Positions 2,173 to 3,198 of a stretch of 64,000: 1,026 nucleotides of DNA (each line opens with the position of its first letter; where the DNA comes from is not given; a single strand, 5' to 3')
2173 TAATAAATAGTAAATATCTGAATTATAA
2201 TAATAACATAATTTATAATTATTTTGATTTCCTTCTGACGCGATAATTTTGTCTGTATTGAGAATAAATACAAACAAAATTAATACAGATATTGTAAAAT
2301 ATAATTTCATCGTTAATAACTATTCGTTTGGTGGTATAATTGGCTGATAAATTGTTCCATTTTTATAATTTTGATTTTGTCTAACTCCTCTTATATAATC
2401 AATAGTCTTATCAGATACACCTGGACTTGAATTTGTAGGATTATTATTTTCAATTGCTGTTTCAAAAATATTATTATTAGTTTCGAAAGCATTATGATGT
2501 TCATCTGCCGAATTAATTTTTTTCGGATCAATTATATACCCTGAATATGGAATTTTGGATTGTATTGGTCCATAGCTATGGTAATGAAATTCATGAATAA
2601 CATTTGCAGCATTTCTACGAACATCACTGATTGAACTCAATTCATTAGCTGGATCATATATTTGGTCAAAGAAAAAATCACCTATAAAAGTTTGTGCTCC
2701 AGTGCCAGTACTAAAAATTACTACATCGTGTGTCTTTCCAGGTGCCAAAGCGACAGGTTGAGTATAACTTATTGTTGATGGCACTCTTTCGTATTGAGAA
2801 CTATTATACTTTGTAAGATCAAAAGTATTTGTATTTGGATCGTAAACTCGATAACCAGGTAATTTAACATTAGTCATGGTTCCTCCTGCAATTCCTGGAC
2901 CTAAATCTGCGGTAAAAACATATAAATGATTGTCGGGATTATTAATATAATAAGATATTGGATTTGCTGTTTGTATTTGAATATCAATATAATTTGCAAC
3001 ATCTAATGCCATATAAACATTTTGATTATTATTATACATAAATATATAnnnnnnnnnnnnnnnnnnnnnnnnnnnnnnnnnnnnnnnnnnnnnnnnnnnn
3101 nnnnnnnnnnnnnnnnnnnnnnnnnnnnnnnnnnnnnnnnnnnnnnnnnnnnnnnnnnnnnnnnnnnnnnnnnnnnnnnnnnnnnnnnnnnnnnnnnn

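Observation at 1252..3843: Orphan RHS core plus unknown C-terminal toxin domain, with a secreted YD-like gene where the immunity gene should be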

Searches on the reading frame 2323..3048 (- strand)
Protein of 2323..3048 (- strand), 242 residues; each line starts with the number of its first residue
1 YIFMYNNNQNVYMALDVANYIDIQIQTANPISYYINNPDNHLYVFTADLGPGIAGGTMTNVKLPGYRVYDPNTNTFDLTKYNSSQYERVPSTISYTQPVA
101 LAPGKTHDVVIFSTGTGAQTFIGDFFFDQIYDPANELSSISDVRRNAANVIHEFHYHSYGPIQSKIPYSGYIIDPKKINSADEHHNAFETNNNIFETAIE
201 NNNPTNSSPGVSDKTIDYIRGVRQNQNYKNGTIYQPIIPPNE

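Call 15: search_solved_structures(query=window:2323-3048:-, max_evalue=10)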
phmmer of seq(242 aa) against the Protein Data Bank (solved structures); distinct sequences matched with E-value up to 10: 3.
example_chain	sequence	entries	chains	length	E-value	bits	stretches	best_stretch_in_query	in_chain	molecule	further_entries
1z1w_A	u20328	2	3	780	1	12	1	102-162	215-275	Tricorn protease interacting factor F3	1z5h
5izu_A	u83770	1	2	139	1.8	11.3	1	152-225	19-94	SH3 and multiple ankyrin repeat domains protein 3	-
4q2u_B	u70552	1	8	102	1.8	11.2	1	152-200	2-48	mRNA interferase YafQ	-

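Call 17: find_homologous_proteins(query=window:2323-3048:-, max_evalue=0.01)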
Query seq(242 aa): 89 candidates shared short words with the query, none scored E <= 0.01.

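Call 33: search_protein_representatives(alignment_id=A1)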
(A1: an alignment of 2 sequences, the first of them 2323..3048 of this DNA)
Query: 2 sequences, 279 profile positions. Proteins with E-value up to 0.001 (for the whole library): 3; up to 1e-10: 2; up to 1e-30: 2. The best 3 are listed.
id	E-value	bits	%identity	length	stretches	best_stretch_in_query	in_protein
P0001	2.3e-136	470.4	-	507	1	1-240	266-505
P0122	8.0e-92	324.2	-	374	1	1-279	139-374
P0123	4.6e-04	36.3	-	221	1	2-60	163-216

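Call 47: predict_structure(alignment_id=A3)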
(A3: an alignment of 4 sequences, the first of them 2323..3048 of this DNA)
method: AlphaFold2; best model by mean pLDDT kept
length: 242 residues; sequences in the alignment: 4
mean_pLDDT: 32.0   pTM: 0.24
mean pLDDT of the five models: 32.0, 29.7, 29.5, 27.4, 26.8
residues with pLDDT >= 90: 0; 70-90: 0; 50-70: 0; < 50: 242
segments of 3 or more residues with pLDDT < 50: 1-242
pLDDT, mean of each block of 10 residues (from residue 1): 31 39 37 38 37 29 38 40 33 28 36 30 30 34 29 28 26 27 27 26 29 31 33 31 27
secondary structure, 60 per line:
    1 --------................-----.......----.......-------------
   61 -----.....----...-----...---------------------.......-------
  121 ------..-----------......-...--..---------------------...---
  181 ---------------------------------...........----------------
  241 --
elements in order: H9-24 H30-36 E41-47 E66-70 E75-77 E107-113 H140-145 H214-224

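Call 53: search_solved_structures(query=A4, max_evalue=10, show_alignments=3)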
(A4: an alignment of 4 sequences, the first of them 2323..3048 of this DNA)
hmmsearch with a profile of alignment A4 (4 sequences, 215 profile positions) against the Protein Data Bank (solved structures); distinct sequences matched with E-value up to 10: 0.

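Call 55: find_encoding_contigs(protein=P0123, flank=6000, max_places=3)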
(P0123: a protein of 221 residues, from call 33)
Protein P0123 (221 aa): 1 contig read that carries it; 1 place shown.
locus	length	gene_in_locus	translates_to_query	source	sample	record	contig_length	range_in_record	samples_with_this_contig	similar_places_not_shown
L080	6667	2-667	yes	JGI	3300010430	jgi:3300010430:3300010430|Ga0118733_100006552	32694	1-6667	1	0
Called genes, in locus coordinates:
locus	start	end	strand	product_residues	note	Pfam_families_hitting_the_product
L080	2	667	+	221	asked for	?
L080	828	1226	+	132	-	-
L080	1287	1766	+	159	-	PF00589:Phage_integrase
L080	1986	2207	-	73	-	-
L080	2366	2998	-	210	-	PF04542:Sigma70_r2, PF08281:Sigma70_r4_2 (weak)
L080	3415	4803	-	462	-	PF13372:Alginate_exp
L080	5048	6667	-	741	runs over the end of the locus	PF18072:FGAR-AT_linker, PF00586:AIRS, PF02769:AIRS_C, PF00586:AIRS, PF02769:AIRS_C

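Call 69: search_protein_families(library=ncbifam, proteins=[L080:828-1223:+], max_evalue=1)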
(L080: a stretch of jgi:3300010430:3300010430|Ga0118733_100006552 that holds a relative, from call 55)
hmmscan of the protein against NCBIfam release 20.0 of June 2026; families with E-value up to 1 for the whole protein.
L080:828-1223:+ (132 aa): 1 family
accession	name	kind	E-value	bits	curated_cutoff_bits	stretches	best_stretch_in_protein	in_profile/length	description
TIGR02224.1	recomb_XerC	equivalog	0.0012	18.3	335.15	1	36-121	9-92/295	tyrosine recombinase XerC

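Call 87: search_protein_families(library=padloc, proteins=[window:2323-3048:-], max_evalue=0.1)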
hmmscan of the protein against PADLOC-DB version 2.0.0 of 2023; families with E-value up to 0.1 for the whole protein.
window:2323-3048:- (242 aa): 0 families

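Call 88: search_protein_families(library=pfam, alignment_id=A4, max_evalue=5)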
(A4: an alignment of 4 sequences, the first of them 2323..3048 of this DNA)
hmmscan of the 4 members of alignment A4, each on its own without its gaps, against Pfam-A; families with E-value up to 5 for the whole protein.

A. member 1, window:2323-3048:- (242 aa): 0 families

B. families by the number of members that match (of 4 scanned): 0 families
